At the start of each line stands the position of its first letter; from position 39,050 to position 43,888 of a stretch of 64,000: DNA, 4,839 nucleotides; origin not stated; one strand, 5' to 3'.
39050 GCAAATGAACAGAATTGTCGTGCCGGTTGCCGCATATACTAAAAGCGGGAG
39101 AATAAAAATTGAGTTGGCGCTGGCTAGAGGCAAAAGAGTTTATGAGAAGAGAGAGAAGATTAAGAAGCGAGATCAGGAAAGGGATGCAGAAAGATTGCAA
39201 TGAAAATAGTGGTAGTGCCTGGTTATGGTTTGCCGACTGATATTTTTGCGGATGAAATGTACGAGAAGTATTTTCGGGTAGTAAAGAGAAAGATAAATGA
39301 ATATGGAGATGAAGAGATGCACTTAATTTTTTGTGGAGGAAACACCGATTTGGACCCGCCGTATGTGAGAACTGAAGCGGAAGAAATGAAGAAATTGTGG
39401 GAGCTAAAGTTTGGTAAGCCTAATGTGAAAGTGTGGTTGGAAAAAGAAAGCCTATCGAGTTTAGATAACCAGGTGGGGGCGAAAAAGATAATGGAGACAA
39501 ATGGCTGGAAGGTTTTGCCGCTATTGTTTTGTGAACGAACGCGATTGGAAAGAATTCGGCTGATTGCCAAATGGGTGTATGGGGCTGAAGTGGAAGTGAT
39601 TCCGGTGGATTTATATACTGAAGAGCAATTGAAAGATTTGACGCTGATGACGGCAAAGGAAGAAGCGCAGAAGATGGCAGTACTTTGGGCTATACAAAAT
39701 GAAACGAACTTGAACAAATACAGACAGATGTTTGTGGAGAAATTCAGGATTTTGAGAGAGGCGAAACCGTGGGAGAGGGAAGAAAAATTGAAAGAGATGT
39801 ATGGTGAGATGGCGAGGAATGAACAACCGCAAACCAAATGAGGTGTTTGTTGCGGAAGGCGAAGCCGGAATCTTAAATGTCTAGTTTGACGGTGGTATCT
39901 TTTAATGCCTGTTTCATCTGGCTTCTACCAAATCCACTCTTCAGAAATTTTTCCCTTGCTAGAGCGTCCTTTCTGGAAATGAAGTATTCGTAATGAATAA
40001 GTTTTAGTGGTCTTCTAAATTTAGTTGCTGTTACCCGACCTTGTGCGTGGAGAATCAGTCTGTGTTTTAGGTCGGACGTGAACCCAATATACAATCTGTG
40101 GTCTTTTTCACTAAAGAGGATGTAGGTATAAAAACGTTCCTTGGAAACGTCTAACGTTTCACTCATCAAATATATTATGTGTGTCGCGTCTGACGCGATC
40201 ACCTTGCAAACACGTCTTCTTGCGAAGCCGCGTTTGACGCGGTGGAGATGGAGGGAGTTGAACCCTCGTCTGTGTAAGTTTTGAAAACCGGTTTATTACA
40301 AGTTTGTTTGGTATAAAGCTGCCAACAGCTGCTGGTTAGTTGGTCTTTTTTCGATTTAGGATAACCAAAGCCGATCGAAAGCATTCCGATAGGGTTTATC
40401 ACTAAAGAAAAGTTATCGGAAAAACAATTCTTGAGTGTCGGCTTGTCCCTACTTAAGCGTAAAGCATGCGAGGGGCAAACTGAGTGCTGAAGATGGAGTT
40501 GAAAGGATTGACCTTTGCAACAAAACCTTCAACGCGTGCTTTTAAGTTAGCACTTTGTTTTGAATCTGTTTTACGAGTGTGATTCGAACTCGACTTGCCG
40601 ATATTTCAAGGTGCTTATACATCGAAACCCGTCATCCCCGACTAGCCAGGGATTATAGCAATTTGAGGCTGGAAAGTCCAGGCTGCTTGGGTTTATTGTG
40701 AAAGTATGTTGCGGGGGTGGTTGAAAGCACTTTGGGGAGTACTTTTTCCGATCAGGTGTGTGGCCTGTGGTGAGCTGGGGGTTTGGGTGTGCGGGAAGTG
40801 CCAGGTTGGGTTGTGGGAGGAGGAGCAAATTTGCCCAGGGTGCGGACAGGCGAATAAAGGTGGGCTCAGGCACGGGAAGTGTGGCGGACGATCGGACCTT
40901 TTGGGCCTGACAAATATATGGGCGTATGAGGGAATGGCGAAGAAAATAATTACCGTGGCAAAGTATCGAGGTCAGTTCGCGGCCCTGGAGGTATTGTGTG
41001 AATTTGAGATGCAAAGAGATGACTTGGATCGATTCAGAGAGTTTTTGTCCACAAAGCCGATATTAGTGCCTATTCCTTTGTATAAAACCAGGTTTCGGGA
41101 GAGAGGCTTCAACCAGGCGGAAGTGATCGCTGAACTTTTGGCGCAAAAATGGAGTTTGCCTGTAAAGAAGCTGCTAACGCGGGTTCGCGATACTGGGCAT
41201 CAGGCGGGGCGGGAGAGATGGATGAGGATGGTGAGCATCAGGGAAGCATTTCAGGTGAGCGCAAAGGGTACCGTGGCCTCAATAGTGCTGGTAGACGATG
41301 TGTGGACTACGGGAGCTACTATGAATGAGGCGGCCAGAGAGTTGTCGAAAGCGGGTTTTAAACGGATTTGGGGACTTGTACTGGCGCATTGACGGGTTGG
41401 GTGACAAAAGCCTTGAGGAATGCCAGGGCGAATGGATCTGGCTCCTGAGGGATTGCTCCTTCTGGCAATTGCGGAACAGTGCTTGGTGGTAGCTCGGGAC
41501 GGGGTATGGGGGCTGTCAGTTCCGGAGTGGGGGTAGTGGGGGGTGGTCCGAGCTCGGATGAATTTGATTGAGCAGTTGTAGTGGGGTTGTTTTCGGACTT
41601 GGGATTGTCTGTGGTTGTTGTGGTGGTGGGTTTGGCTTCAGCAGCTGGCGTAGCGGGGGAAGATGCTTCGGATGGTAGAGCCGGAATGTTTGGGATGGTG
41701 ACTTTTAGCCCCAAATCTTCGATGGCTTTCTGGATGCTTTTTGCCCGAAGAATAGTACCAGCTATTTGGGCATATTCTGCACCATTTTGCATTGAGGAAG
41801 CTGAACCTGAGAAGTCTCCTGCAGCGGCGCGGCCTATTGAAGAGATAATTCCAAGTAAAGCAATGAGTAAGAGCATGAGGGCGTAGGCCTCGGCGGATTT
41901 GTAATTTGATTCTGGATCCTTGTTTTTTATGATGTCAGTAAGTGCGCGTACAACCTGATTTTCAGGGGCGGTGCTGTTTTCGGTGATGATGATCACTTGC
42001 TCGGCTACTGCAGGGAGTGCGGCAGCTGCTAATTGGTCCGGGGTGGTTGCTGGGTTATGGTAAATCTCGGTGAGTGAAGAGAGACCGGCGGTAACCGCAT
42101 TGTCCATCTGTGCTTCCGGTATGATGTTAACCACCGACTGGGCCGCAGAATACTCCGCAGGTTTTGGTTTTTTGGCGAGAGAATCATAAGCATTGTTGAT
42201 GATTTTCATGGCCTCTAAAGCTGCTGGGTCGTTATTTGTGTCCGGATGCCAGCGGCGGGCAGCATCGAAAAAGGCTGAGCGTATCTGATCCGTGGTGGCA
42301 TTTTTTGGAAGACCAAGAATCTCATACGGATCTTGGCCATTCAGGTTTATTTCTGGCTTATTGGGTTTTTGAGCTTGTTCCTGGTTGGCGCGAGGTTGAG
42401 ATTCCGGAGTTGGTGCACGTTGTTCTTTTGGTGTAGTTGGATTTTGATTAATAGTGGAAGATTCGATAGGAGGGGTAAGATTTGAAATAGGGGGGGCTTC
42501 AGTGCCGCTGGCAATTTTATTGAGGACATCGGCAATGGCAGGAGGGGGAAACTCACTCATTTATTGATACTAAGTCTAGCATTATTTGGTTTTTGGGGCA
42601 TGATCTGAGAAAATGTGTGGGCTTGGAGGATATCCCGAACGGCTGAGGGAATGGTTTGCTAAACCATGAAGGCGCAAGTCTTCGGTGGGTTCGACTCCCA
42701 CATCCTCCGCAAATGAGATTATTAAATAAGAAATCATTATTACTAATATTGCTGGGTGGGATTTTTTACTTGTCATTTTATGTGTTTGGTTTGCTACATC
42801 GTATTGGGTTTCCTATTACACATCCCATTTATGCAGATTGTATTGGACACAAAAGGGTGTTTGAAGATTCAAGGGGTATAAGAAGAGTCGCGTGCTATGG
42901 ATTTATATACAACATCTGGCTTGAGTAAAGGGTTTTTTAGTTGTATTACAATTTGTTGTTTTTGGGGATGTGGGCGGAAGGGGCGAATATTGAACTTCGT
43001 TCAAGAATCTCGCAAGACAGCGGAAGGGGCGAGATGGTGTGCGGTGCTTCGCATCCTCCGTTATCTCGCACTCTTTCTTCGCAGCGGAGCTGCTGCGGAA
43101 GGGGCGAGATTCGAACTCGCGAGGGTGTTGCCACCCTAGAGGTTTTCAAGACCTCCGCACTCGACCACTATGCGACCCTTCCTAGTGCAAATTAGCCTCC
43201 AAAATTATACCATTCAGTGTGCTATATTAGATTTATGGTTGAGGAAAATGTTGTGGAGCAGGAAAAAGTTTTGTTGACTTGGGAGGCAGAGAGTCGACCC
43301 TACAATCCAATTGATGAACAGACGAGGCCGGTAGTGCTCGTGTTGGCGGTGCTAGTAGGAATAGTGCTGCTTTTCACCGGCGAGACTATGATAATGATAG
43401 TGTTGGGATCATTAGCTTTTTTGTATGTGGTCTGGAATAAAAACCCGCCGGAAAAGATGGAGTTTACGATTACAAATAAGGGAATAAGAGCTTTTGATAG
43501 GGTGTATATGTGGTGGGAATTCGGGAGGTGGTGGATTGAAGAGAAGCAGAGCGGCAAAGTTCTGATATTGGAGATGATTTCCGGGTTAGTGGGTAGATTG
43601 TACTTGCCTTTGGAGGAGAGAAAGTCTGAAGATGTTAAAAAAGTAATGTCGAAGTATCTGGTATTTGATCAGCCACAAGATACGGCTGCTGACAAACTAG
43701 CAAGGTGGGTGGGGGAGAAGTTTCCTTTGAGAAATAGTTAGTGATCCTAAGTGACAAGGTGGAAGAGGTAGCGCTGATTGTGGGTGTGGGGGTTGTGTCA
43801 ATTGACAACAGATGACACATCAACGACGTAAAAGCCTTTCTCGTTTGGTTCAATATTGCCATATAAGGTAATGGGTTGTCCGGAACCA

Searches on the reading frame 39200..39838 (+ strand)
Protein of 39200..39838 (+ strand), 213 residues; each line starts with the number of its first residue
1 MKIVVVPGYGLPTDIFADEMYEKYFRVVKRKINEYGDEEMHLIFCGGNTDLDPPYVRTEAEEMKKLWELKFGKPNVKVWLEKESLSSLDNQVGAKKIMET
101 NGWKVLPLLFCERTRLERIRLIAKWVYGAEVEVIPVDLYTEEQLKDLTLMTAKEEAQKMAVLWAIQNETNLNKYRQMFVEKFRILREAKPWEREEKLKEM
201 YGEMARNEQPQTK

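Call 72: search_protein_families(library=pfam, proteins=[window:39200-39838:+], max_evalue=0.001)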
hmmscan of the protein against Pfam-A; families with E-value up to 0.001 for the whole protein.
window:39200-39838:+ (213 aa): 1 family
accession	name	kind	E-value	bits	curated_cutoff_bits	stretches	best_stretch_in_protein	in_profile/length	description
PF02698.23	DUF218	-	8.8e-08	32.6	27.6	1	27-148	16-110/133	DUF218 domain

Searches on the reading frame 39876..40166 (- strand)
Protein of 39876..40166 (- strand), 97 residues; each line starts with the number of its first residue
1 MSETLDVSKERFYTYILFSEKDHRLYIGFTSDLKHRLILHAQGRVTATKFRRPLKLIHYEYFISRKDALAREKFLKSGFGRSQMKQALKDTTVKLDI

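Call 72: search_protein_families(library=pfam, proteins=[window:39876-40166:-], max_evalue=0.001)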
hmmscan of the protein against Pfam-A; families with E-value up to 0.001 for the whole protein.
window:39876-40166:- (97 aa): 1 family
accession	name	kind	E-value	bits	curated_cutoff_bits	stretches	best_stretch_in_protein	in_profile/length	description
PF01541.30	GIY-YIG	-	3e-14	53.5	22.6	1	12-81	2-74/78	GIY-YIG catalytic domain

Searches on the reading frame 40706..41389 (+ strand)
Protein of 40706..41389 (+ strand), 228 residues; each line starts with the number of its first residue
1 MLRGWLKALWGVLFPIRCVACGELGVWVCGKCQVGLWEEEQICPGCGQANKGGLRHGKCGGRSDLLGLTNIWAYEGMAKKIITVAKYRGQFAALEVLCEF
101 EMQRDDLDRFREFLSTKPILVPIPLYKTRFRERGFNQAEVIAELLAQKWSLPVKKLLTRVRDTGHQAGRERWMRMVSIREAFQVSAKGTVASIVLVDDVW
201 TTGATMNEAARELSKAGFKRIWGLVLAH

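Call 72: search_protein_families(library=pfam, proteins=[window:40706-41389:+], max_evalue=0.001)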
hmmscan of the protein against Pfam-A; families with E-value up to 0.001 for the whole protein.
window:40706-41389:+ (228 aa): 2 families
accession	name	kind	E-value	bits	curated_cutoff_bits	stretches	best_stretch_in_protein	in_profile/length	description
PF18912.6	DZR_2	-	1.7e-06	28.2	27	1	11-59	3-55/56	Double zinc ribbon domain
PF00156.33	Pribosyltran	-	1.8e-06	27.8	26.3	1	140-221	42-118/158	Phosphoribosyl transferase domain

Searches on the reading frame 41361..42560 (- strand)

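Call 72: search_protein_families(library=pfam, proteins=[window:41361-42560:-], max_evalue=0.001)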
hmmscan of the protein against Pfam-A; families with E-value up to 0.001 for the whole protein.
window:41361-42560:- (400 aa): 1 family
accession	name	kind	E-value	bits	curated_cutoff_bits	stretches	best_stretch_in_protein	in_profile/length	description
PF00226.36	DnaJ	-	1.5e-15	57.4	27.8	1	77-137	1-62/63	DnaJ domain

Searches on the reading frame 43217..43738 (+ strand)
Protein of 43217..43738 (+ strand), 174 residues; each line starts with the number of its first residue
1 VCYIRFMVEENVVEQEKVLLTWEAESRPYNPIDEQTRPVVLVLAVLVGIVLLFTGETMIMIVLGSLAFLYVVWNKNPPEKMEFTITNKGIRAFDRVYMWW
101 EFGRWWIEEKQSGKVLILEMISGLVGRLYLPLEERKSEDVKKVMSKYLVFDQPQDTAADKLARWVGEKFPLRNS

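Call 72: search_protein_families(library=pfam, proteins=[window:43217-43738:+], max_evalue=0.001)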
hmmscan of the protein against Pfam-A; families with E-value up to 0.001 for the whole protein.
window:43217-43738:+ (174 aa): 1 family
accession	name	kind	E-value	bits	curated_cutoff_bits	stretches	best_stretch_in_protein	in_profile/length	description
PF18923.6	DUF5673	-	0.00084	19.7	26.7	0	83-148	3-65/66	Domain of unknown function (DUF5673)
